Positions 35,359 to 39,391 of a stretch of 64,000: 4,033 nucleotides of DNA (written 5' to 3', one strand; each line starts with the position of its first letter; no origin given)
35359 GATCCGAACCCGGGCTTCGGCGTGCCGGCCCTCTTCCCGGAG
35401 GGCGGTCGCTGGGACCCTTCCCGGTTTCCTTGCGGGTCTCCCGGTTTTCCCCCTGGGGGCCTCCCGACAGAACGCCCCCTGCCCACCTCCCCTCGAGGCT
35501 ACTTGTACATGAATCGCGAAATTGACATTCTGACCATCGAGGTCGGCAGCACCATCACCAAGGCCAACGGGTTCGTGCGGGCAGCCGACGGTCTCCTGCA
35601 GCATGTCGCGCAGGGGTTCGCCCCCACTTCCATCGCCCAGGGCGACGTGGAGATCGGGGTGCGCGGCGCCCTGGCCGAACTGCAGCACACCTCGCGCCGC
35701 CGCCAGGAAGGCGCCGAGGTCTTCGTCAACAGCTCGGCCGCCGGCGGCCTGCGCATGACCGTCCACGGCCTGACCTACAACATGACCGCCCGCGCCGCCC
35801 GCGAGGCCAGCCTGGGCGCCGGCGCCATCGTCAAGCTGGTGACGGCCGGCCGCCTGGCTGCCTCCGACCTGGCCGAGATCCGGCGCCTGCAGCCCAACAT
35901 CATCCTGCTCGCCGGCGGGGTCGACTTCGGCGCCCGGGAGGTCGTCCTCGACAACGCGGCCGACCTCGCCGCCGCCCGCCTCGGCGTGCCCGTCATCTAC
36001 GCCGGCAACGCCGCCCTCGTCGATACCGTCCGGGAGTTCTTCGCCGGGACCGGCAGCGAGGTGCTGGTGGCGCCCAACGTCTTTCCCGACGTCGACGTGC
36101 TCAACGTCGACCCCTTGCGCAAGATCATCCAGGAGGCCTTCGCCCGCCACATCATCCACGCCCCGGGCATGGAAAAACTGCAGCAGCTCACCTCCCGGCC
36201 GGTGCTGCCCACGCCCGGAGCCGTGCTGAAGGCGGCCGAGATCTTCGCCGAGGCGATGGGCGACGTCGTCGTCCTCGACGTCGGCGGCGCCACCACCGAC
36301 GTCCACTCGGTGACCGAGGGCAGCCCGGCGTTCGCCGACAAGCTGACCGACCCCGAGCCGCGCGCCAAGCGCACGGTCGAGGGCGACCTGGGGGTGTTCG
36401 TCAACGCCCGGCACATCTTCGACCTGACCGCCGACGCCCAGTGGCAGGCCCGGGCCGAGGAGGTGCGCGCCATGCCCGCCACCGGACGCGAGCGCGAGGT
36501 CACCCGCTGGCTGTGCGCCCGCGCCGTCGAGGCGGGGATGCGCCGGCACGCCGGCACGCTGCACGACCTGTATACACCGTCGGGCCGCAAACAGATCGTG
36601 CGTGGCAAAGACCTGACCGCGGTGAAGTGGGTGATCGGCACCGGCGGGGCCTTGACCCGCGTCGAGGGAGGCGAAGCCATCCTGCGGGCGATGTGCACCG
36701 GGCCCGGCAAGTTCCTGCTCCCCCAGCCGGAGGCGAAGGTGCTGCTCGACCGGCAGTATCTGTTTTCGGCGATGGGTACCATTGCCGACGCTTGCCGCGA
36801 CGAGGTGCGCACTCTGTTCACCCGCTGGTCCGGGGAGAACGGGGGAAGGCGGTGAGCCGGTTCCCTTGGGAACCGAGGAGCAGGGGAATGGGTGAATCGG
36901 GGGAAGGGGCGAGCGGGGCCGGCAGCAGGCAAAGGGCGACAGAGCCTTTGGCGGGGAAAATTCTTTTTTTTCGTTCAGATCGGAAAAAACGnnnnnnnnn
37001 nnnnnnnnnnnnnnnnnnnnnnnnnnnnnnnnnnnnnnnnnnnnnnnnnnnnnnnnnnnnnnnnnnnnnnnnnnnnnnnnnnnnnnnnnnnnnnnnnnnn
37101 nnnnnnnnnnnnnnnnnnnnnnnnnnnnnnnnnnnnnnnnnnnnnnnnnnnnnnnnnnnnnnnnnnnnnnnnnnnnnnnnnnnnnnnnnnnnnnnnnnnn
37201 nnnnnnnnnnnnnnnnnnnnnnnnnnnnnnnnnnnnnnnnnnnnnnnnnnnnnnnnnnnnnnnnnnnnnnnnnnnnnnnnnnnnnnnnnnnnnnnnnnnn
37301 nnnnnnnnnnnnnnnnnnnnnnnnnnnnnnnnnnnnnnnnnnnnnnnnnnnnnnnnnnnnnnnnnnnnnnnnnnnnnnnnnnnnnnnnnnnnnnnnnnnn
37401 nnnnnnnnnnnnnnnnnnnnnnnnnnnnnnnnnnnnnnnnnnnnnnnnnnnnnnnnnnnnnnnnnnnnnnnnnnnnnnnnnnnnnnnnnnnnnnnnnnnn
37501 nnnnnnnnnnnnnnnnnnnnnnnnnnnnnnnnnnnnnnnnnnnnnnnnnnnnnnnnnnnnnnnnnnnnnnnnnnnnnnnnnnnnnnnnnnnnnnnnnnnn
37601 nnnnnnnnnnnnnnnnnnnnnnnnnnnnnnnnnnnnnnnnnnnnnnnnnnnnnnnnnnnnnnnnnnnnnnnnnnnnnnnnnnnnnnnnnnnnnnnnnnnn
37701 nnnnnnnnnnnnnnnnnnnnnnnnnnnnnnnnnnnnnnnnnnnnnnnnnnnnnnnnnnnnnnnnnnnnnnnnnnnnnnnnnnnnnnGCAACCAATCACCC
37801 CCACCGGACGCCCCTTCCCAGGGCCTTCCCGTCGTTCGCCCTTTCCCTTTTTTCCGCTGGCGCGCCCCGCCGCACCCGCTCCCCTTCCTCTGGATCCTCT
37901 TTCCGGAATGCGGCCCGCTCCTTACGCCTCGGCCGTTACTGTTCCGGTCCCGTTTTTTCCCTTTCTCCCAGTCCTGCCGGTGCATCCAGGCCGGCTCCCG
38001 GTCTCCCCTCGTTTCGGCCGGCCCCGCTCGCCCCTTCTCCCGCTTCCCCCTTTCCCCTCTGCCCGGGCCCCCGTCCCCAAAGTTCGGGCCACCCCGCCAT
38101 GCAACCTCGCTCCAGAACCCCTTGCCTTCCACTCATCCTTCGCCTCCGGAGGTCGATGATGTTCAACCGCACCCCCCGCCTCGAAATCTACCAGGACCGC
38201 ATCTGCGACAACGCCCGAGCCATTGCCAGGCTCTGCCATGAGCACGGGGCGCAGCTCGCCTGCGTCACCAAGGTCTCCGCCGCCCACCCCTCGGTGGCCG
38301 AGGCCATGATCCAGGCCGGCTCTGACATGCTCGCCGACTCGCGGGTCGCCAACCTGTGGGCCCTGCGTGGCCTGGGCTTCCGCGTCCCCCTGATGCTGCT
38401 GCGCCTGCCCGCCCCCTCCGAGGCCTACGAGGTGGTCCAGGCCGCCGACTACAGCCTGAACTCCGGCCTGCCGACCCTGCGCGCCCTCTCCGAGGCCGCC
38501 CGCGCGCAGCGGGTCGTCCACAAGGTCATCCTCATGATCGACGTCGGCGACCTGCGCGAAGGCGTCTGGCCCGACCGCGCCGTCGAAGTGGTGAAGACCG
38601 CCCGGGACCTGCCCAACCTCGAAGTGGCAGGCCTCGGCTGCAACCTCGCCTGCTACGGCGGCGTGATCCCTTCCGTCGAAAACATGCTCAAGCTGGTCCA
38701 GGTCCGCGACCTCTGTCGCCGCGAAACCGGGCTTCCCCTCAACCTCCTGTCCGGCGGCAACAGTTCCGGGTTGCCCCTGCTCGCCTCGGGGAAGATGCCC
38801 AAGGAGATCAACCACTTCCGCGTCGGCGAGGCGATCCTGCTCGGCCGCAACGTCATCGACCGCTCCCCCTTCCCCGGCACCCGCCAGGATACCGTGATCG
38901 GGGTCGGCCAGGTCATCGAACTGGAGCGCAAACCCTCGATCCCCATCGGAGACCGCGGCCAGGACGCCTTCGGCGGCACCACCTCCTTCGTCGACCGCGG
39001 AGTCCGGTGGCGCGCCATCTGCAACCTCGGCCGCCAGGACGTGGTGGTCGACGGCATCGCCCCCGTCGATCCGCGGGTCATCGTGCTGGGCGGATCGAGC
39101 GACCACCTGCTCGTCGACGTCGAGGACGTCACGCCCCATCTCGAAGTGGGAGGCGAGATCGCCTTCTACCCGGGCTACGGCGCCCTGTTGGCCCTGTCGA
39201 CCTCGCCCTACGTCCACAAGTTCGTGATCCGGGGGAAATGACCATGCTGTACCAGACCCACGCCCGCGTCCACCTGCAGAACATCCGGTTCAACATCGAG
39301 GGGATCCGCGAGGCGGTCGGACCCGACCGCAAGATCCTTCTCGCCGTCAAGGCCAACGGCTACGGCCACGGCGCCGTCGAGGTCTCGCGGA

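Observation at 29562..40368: Complete oxidative ornithine (Stickland-type) degradation cluster with orr-alr translational coupling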

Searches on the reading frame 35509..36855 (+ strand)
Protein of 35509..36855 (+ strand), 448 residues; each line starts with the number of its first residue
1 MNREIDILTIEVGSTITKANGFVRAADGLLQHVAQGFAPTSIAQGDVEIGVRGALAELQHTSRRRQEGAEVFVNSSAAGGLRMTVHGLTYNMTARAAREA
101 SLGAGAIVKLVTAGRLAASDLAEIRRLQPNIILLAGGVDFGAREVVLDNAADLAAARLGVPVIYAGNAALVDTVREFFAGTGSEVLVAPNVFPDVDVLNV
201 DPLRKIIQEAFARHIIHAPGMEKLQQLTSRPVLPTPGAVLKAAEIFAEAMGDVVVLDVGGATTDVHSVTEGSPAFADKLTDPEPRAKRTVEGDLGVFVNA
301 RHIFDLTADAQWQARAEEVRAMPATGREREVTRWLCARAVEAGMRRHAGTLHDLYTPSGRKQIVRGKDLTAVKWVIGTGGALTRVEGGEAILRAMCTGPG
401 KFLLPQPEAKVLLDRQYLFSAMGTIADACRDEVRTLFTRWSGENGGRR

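Call 5: search_protein_families(library=pfam, proteins=[window:35509-36855:+])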
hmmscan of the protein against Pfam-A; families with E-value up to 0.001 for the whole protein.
window:35509-36855:+ (448 aa): 1 family
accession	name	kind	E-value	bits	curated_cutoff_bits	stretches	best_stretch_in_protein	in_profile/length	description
PF13941.12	MutL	-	5.6e-143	477.4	27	1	7-438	1-447/450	MutL protein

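Call 6: search_protein_families(library=ncbifam, proteins=[window:35509-36855:+])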
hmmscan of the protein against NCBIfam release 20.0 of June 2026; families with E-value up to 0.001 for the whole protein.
window:35509-36855:+ (448 aa): 3 families
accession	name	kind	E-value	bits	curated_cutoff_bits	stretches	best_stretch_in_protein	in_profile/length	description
NF040744.1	ornith_Or-4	equivalog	1.3e-160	534.9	600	1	5-437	1-443/448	GlmL-related ornithine degradation protein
NF040745.1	accessory_GlmL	equivalog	5e-108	361.9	475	1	7-432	1-448/459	methylaspartate mutase accessory protein GlmL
TIGR01319.1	glmL_fam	subfamily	3.4e-75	253.7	204.05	1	10-430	1-444/456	GlmL family protein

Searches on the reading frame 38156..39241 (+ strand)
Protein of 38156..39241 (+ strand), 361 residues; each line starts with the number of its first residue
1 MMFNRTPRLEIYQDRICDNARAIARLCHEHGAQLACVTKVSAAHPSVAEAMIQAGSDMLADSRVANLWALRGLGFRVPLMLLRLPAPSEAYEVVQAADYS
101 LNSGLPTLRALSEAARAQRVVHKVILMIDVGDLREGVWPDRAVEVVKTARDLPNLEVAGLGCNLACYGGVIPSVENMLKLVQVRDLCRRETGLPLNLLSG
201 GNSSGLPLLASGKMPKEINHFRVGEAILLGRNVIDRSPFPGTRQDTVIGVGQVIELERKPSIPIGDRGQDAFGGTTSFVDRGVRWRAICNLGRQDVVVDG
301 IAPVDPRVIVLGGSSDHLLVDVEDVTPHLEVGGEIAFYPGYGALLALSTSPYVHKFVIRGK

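Call 5: search_protein_families(library=pfam, proteins=[window:38156-39241:+])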
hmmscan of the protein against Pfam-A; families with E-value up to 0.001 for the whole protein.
window:38156-39241:+ (361 aa): 1 family
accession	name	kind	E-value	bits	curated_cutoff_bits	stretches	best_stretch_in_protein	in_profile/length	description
PF01168.26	Ala_racemase_N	-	4.2e-25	89.2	24.1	1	13-228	3-216/220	Alanine racemase, N-terminal domain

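Call 6: search_protein_families(library=ncbifam, proteins=[window:38156-39241:+])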
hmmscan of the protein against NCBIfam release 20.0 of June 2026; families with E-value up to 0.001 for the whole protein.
window:38156-39241:+ (361 aa): 2 families
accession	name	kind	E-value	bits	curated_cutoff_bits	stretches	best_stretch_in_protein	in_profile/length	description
NF040742.1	racem_Orr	exception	9.7e-115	383.3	480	1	7-356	2-350/351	ornithine racemase Orr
TIGR00492.1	alr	equivalog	1.5e-06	27.4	168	1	14-161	10-160/369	alanine racemase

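Call 36: search_solved_structures(query=window:38156-39241:+, show_alignments=2, max_evalue=0.001)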
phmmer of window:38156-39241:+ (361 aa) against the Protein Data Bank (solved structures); distinct sequences matched with E-value up to 0.001: 1.
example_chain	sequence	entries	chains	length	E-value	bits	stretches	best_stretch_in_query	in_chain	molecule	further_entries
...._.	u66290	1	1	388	3.3e-06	29.5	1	13-212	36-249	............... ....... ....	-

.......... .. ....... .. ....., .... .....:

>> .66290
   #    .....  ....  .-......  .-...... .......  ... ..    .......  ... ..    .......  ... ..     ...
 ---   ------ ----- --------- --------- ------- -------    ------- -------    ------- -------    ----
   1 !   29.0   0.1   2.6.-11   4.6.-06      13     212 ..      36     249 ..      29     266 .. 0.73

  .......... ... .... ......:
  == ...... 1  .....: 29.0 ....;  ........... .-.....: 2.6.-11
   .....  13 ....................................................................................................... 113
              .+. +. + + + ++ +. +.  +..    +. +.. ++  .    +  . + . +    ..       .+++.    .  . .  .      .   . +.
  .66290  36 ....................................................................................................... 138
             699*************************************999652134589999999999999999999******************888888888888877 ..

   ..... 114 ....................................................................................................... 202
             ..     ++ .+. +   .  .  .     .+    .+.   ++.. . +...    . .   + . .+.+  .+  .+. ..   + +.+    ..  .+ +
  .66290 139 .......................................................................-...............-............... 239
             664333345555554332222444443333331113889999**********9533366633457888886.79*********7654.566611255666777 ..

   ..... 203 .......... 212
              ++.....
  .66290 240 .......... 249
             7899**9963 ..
